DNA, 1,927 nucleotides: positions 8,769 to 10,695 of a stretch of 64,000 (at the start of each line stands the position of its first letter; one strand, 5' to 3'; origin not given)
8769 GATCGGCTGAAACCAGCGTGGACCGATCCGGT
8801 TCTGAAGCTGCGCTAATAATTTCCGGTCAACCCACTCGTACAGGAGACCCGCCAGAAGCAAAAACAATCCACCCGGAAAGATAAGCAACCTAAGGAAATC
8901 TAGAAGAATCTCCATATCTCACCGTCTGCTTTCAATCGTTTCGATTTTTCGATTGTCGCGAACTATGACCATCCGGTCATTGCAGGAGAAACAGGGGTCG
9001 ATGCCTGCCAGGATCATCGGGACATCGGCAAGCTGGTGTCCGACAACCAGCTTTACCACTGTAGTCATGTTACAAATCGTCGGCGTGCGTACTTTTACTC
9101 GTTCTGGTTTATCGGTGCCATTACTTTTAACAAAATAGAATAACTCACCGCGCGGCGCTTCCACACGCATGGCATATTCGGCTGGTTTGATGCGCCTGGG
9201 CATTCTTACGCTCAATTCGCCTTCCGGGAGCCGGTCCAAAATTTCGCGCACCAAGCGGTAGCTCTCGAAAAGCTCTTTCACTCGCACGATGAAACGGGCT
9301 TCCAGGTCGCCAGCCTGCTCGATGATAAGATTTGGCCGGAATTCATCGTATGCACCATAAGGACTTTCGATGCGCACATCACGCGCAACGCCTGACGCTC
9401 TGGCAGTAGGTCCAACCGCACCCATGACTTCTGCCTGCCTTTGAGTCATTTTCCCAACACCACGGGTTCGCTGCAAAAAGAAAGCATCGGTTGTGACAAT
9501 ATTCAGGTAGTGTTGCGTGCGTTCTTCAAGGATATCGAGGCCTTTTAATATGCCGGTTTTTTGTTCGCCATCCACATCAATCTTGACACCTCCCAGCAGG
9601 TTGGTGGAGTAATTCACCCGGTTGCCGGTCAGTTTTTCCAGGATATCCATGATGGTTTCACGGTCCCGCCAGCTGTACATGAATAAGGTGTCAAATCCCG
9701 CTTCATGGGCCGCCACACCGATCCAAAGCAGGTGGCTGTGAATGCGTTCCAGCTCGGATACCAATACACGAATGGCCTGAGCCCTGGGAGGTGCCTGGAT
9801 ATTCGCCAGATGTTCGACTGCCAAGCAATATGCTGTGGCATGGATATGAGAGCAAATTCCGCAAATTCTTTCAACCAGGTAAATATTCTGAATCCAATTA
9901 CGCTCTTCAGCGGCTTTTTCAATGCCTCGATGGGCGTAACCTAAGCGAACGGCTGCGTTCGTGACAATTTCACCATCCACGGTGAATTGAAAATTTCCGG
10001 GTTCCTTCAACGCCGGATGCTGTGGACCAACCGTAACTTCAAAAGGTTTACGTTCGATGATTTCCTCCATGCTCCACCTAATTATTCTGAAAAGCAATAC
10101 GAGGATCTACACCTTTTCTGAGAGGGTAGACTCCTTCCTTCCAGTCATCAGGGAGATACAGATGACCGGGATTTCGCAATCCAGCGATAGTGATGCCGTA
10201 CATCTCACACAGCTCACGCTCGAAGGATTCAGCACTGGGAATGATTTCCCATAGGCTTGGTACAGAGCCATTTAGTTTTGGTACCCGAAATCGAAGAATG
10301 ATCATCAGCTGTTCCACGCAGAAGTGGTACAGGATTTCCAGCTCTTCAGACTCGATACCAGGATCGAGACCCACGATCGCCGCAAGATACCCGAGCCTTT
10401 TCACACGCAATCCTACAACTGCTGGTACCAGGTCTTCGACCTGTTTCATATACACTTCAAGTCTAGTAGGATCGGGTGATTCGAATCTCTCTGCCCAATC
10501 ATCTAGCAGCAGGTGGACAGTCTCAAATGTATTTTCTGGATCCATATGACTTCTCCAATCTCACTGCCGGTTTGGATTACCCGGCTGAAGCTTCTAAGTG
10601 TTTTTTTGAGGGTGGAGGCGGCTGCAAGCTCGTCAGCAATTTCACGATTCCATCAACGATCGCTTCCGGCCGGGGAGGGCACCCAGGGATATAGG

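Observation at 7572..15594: Group 4 hydrogenase whose subunit set and gene order look like complex I minus NuoEFG and NuoM, with Ni-Fe ligands retained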

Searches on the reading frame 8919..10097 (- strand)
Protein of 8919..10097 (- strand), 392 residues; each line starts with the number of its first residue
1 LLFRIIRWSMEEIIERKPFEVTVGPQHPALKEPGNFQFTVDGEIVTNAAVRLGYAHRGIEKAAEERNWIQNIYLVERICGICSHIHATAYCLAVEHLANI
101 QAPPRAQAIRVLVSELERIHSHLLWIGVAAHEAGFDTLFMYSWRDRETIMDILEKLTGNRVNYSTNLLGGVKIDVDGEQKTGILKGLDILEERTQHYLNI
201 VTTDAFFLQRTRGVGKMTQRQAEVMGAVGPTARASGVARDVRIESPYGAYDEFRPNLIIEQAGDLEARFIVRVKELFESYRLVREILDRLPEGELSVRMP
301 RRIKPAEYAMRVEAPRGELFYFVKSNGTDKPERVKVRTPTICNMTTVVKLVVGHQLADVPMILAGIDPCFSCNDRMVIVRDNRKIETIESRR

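Call 4: search_protein_families(library=pfam, proteins=[window:8919-10097:-], max_evalue=0.01)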
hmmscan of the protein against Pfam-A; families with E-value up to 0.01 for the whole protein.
window:8919-10097:- (392 aa): 2 families
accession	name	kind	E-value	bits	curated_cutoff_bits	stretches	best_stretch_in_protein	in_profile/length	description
PF00346.24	Complex1_49kDa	-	2e-64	217.7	24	2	134-305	3-174/271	Respiratory-chain NADH dehydrogenase, 49 Kd subunit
PF00374.24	NiFeSe_Hases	-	2.1e-13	50.5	25.8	1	57-125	1-69/508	Nickel-dependent hydrogenase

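Call 5: search_protein_families(library=ncbifam, proteins=[window:8919-10097:-], max_evalue=0.01)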
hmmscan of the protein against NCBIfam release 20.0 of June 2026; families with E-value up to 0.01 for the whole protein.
window:8919-10097:- (392 aa): 14 families
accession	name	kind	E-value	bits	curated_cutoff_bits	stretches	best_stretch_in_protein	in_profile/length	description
NF004739.1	PRK06075.1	equivalog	1.6e-100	336.6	360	2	20-310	2-292/384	NADH-quinone oxidoreductase subunit D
TIGR01962.1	NuoD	equivalog_domain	2.2e-89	300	459.35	2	21-308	5-292/386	NADH dehydrogenase (quinone) subunit D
NF040602.1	F420_dehyd_FpoD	exception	1.4e-88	297.4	600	1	20-375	9-372/372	F420H2 dehydrogenase subunit FpoD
NF008974.0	PRK12322.1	equivalog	1.6e-83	280.7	522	1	19-369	7-360/366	NADH-quinone oxidoreductase subunit D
NF009808.0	PRK13292.1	equivalog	1.4e-71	241.4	1156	2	21-294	410-683/791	NADH-quinone oxidoreductase subunit B/C/D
NF008728.0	PRK11742.1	equivalog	4.1e-64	217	840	2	7-297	202-493/598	NADH-quinone oxidoreductase subunit C/D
NF005649.0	PRK07415.1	equivalog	7e-64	216.3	583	2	17-296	9-289/394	NAD(P)H-quinone oxidoreductase subunit H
NF045518.1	H2_NiFeSe_large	exception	9e-14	51.1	780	1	39-125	21-106/485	NiFeSe hydrogenase large subunit HysA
TIGR03295.1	frhA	equivalog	9.4e-14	51.2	392.5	1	56-124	40-108/412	coenzyme F420 hydrogenase subunit alpha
NF033181.1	NiFeSe_hydrog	equivalog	1.1e-13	51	600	1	39-125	21-106/507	nickel-dependent hydrogenase large subunit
NF007550.0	PRK10170.1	equivalog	1.2e-09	37.2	1101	1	41-126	39-123/597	Ni/Fe-hydrogenase large subunit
NF007778.0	PRK10467.1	equivalog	4.6e-09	35.1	969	1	43-124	26-106/567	hydrogenase 2 large subunit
NF040828.1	sulfhyd_ShyA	equivalog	1e-06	27.9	700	1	37-151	18-134/415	NAD(P)-dependent hydrogenase/sulfhydrogenase 2 subunit alpha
NF041785.2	VhuA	equivalog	8.2e-06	24.6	800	1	55-126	37-108/418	F420-non-reducing hydrogenase Vhu subunit A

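Call 6: search_solved_structures(query=window:8919-10097:-, max_evalue=1e-10)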
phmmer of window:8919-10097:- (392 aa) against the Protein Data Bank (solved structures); distinct sequences matched with E-value up to 1e-10: 54.
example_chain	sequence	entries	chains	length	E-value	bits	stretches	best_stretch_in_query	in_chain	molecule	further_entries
6cfw_L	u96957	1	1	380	1.9e-83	283.7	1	21-375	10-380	Membrane-bound hydrogenase subunit alpha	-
7z0s_E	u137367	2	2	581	1.5e-74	254.5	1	11-384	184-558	Formate hydrogenlyase subunit 5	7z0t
2fug_4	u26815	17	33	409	1.3e-65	225.1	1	19-324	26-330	NADH-quinone oxidoreductase chain 4 | NADH-QUINONE OXIDOREDUCTASE SUBUNIT 4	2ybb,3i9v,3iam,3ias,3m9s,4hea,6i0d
7q5y_B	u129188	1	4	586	1.1e-59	205.5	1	19-292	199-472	NADH-quinone oxidoreductase subunit C/D 2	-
8e9g_D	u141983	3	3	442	2.8e-59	204.2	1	20-308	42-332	NADH-quinone oxidoreductase subunit D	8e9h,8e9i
7eu3_H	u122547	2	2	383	4.1e-56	193.7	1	21-304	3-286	NAD(P)H-quinone oxidoreductase subunit H, chloroplastic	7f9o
6hum_H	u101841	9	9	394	5.7e-56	193.3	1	16-296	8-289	NAD(P)H-quinone oxidoreductase subunit H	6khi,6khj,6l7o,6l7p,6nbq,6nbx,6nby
6u8y_L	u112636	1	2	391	9.6e-56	192.5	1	14-371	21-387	NADH dehydrogenase subunit D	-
7wfg_H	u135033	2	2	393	2.1e-54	188.1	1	21-294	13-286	NAD(P)H-quinone oxidoreductase subunit H, chloroplastic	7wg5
9grx_H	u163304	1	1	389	1.4e-52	182.2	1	21-307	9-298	NAD(P)H-quinone oxidoreductase subunit H, chloroplastic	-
8ba0_D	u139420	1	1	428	1.3e-50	175.7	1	20-311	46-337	Complex I-49kD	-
8b9z_D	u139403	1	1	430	1.3e-50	175.7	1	20-311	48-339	Complex I-49kD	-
8esw_S2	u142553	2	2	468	1.9e-50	175.1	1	20-311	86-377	Complex I-49kD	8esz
8qby_D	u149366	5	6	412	8.9e-50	172.9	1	17-296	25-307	NADH-quinone oxidoreductase subunit D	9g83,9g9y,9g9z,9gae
7arc_D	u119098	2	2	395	1.4e-48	169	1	18-307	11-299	ND7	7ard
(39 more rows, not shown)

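Call 8: find_homologous_proteins(query=window:8919-10070:-, max_evalue=1e-30)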
Query window:8919-10070:- (383 aa): 7995 proteins with E <= 1e-30 among 8000 candidates; the best 120 are listed.
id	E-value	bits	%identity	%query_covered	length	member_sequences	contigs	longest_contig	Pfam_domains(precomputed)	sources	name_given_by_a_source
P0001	1.9e-255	865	100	100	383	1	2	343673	PF00374.25,PF00346.25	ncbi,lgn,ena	-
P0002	3.6e-254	860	99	100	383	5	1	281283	PF00374.25,PF00346.25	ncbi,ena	-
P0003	9.8e-247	836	96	100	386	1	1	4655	PF00374.25,PF00346.25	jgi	-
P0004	2.6e-246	834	96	100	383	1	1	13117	PF00374.25,PF00346.25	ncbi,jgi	-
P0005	9.3e-246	833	96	100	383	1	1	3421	PF00374.25,PF00346.25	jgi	jgi:NADH-quinone oxidoreductase subunit D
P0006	1.3e-240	816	93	100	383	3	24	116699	PF00374.25,PF00346.25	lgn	-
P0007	1.1e-236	803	92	99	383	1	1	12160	PF00374.25,PF00346.25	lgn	-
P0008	4.0e-236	801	92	99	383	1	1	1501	PF00374.25,PF00346.25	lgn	-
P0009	4.1e-233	791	90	99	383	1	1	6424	PF00374.25,PF00346.25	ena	-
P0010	3.6e-232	788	89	100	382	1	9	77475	PF00374.25,PF00346.25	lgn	-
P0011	2.9e-216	736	84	99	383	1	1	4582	PF00374.25,PF00346.25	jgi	jgi:ech hydrogenase subunit E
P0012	2.7e-215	732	83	99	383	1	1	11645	PF00374.25,PF00346.25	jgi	jgi:ech hydrogenase subunit E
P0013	4.7e-214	728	83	99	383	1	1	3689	PF00374.25,PF00346.25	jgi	jgi:ech hydrogenase subunit E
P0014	1.2e-200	684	80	97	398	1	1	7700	PF00374.25,PF00346.25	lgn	-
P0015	2.0e-198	677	77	97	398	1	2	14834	PF00374.25,PF00346.25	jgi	-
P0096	1.1e-190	651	75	96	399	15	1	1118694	PF00374.25,PF00346.25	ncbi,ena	-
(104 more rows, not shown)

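Call 9: find_encoding_contigs(protein=P0001, flank=10000, max_places=4)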
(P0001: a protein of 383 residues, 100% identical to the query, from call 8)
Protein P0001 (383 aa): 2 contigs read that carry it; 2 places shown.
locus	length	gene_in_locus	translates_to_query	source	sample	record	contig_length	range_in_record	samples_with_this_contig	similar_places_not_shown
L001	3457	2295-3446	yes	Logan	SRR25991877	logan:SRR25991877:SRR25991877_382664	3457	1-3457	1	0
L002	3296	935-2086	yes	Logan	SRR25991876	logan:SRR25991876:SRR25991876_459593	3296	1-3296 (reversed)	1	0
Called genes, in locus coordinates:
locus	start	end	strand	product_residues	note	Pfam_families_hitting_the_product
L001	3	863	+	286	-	?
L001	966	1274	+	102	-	-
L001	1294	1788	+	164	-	PF01058:Oxidored_q6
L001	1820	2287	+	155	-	PF00329:Complex1_30kDa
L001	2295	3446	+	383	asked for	PF00374:NiFeSe_Hases, PF00346:Complex1_49kDa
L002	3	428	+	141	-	?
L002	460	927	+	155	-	PF00329:Complex1_30kDa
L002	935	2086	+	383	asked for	PF00374:NiFeSe_Hases, PF00346:Complex1_49kDa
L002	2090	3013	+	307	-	PF00146:NADHdh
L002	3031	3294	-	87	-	?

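Call 10: find_encoding_contigs(protein=P0096, flank=10000, max_places=3)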
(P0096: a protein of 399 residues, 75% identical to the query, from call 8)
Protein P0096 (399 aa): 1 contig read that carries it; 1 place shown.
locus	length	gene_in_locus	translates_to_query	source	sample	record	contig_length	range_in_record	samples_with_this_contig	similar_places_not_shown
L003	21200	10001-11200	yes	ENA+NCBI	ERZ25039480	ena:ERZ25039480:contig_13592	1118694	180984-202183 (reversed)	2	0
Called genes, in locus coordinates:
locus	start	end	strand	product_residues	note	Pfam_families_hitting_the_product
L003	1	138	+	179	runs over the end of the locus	-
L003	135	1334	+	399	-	-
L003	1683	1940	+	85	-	-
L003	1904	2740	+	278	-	PF02661:Fic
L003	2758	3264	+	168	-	-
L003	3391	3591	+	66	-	-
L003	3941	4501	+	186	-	PF13599:Pentapeptide_4, PF00805:Pentapeptide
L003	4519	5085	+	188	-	PF00499:Oxidored_q3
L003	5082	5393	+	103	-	PF00420:Oxidored_q2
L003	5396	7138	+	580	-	PF00662:Proton_antipo_N, PF00361:Proton_antipo_M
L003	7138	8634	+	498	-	PF00662:Proton_antipo_N (weak), PF00361:Proton_antipo_M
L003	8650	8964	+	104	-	-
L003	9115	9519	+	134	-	PF01058:Oxidored_q6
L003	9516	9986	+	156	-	PF00329:Complex1_30kDa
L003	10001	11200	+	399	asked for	PF00374:NiFeSe_Hases, PF00346:Complex1_49kDa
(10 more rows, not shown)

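Call 13: find_encoding_contigs(protein=P0002, flank=10000, max_places=3)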
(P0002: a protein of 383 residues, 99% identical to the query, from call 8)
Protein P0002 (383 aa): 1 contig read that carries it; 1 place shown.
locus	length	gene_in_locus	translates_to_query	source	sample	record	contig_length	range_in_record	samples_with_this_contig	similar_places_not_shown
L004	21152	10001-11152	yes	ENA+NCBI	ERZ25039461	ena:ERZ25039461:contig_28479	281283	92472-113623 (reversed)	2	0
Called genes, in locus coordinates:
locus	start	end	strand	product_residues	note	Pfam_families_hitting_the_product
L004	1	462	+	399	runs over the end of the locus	PF00989:PAS, PF13188:PAS_8 (faint), PF00512:HisKA, PF02518:HATPase_c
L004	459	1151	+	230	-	PF00072:Response_reg, PF00486:Trans_reg_C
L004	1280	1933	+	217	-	PF00571:CBS, PF22190:TTHA0829-like_ACT (weak)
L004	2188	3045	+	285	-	PF00512:HisKA, PF02518:HATPase_c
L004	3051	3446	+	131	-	PF00072:Response_reg, PF23198:PDE8A_N (weak)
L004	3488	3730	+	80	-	PF00486:Trans_reg_C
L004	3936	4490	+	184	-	PF13599:Pentapeptide_4, PF00805:Pentapeptide, PF13576:Pentapeptide_3 (faint), PF00805:Pentapeptide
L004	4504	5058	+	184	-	PF13244:MbhD, PF00499:Oxidored_q3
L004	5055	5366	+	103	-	PF00420:Oxidored_q2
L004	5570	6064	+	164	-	PF00662:Proton_antipo_N (weak), PF00361:Proton_antipo_M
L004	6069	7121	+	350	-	PF00361:Proton_antipo_M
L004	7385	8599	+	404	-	PF00361:Proton_antipo_M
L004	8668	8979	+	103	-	-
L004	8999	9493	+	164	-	PF01058:Oxidored_q6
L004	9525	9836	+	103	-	-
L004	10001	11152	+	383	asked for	PF00374:NiFeSe_Hases, PF00346:Complex1_49kDa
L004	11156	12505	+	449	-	PF00146:NADHdh, PF00037:Fer4 (weak), PF12837:Fer4_6 (weak), PF12838:Fer4_7, PF13187:Fer4_9 (weak), PF14697:Fer4_21 (faint)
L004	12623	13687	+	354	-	PF12797:Fer4_2 (faint), PF17179:Fer4_22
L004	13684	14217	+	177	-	PF00970:FAD_binding_6 (weak)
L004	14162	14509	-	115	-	-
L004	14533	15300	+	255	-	PF01058:Oxidored_q6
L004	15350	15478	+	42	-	-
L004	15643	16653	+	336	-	PF00374:NiFeSe_Hases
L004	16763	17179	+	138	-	PF01750:HycI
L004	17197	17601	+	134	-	PF00072:Response_reg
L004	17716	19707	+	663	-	PF17201:Cache_3-Cache_2, PF17202:sCache_3_3, PF17203:sCache_3_2 (weak), PF00672:HAMP, PF00512:HisKA, PF02518:HATPase_c, PF14501:HATPase_c_5 (weak)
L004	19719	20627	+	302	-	PF00072:Response_reg, PF00512:HisKA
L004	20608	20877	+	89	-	PF02518:HATPase_c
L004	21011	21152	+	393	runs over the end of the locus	PF01590:GAF, PF13185:GAF_2, PF13492:GAF_3, PF07228:SpoIIE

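Call 14: find_encoding_contigs(protein=P0006, flank=10000, max_places=2)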
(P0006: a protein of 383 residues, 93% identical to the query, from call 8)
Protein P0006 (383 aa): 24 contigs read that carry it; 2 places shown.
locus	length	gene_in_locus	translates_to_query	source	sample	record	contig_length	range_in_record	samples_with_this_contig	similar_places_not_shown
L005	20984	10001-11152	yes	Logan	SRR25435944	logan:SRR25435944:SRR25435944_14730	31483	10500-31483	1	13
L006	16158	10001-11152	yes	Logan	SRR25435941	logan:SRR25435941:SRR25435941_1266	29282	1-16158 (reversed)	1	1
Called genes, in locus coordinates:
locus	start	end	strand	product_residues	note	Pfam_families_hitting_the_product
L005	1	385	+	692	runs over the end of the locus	PF00989:PAS, PF13426:PAS_9 (weak), PF00512:HisKA, PF02518:HATPase_c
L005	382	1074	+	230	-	PF00072:Response_reg, PF00486:Trans_reg_C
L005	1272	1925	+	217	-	PF00571:CBS, PF22190:TTHA0829-like_ACT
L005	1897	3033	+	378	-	PF00989:PAS (weak), PF00512:HisKA, PF02518:HATPase_c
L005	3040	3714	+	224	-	PF00072:Response_reg, PF23198:PDE8A_N (faint), PF00486:Trans_reg_C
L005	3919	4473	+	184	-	PF00805:Pentapeptide (weak), PF13599:Pentapeptide_4, PF13576:Pentapeptide_3 (faint), PF00805:Pentapeptide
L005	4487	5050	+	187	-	PF13244:MbhD, PF00499:Oxidored_q3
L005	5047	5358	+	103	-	PF00420:Oxidored_q2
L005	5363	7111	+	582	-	PF00662:Proton_antipo_N (weak), PF00361:Proton_antipo_M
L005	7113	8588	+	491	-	PF00662:Proton_antipo_N (weak), PF00361:Proton_antipo_M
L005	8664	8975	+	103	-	-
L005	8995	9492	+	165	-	PF01058:Oxidored_q6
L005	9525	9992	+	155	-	PF00329:Complex1_30kDa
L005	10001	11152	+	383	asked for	PF00374:NiFeSe_Hases, PF00346:Complex1_49kDa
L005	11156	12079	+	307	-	PF00146:NADHdh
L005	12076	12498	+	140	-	PF14697:Fer4_21 (faint), PF00037:Fer4 (weak), PF12797:Fer4_2 (faint), PF12837:Fer4_6 (weak), PF12838:Fer4_7, PF13187:Fer4_9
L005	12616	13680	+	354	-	PF12797:Fer4_2 (faint), PF17179:Fer4_22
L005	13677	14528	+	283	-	PF00970:FAD_binding_6 (weak), PF00175:NAD_binding_1, PF10418:DHODB_Fe-S_bind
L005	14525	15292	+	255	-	PF01058:Oxidored_q6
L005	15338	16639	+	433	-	PF00374:NiFeSe_Hases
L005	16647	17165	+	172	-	PF01750:HycI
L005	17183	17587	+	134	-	PF00072:Response_reg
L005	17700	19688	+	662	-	PF14827:dCache_3 (faint), PF17201:Cache_3-Cache_2, PF17202:sCache_3_3, PF17203:sCache_3_2, PF00672:HAMP, PF00512:HisKA, PF02518:HATPase_c, PF14501:HATPase_c_5 (weak)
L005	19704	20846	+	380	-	PF00072:Response_reg, PF00512:HisKA, PF13581:HATPase_c_2 (weak), PF02518:HATPase_c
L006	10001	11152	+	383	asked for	PF00374:NiFeSe_Hases, PF00346:Complex1_49kDa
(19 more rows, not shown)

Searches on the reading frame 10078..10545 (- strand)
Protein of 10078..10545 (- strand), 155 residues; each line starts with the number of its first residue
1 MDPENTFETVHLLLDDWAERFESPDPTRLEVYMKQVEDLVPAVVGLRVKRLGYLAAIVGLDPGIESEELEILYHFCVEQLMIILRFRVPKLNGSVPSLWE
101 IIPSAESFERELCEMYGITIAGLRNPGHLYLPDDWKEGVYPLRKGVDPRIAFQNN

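Call 4: search_protein_families(library=pfam, proteins=[window:10078-10545:-], max_evalue=0.01)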
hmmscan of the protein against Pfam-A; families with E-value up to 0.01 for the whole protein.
window:10078-10545:- (155 aa): 1 family
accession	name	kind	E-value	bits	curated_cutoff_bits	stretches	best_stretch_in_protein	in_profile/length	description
PF00329.25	Complex1_30kDa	-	1.8e-19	71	22.5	1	37-147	6-119/124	Respiratory-chain NADH dehydrogenase, 30 Kd subunit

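Call 5: search_protein_families(library=ncbifam, proteins=[window:10078-10545:-], max_evalue=0.01)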
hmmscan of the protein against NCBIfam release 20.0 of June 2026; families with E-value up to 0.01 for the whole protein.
window:10078-10545:- (155 aa): 15 families
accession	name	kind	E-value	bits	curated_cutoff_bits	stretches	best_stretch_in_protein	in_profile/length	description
TIGR01961.1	NuoC_fam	subfamily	8e-15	55.4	122.45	1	35-144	6-116/122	NADH (or F420H2) dehydrogenase, subunit C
NF004734.0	PRK06074.2-1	equivalog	6.8e-13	48.9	169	1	49-145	46-148/164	NADH-quinone oxidoreductase subunit C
NF009141.0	PRK12494.1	equivalog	4.1e-11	43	175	1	17-145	31-162/175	NAD(P)H-quinone oxidoreductase subunit J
NF004737.0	PRK06074.2-4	equivalog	1.7e-09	37.7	144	1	31-147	15-125/150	NADH-quinone oxidoreductase subunit C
NF009808.0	PRK13292.1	equivalog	2.7e-08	32.1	1156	1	68-149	295-376/791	NADH-quinone oxidoreductase subunit B/C/D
NF005856.0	PRK07785.1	equivalog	1.1e-07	32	224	1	65-144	141-220/246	NADH-quinone oxidoreductase subunit C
NF004735.0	PRK06074.2-2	equivalog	1.3e-07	31.7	176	1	51-145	51-145/158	NADH-quinone oxidoreductase subunit C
NF040611.1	F420_dehyd_FpoC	exception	2.5e-07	30.8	220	1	51-145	51-145/158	F420H2 dehydrogenase subunit FpoC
NF004733.0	PRK06074.1-5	equivalog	2.7e-07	30.4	225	1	48-144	52-147/203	NADH-quinone oxidoreductase subunit C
NF008728.0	PRK11742.1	equivalog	4.9e-07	28.5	840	1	68-149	94-175/598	NADH-quinone oxidoreductase subunit C/D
NF006304.0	PRK08491.1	equivalog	5.4e-07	29.4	228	1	49-144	76-172/263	NADH-quinone oxidoreductase subunit C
NF004736.0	PRK06074.2-3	equivalog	1.8e-06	27.7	239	1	66-145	76-156/183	NADH-quinone oxidoreductase subunit C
NF004738.0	PRK06074.2-5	equivalog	3.2e-06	26.9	198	1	64-147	63-150/174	NADH-quinone oxidoreductase subunit C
NF005832.0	PRK07735.1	equivalog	0.00017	20.9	431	1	69-147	346-424/430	NADH-quinone oxidoreductase subunit C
NF004731.0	PRK06074.1-3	equivalog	0.0012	18.7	303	1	50-145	50-144/207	NADH-quinone oxidoreductase subunit C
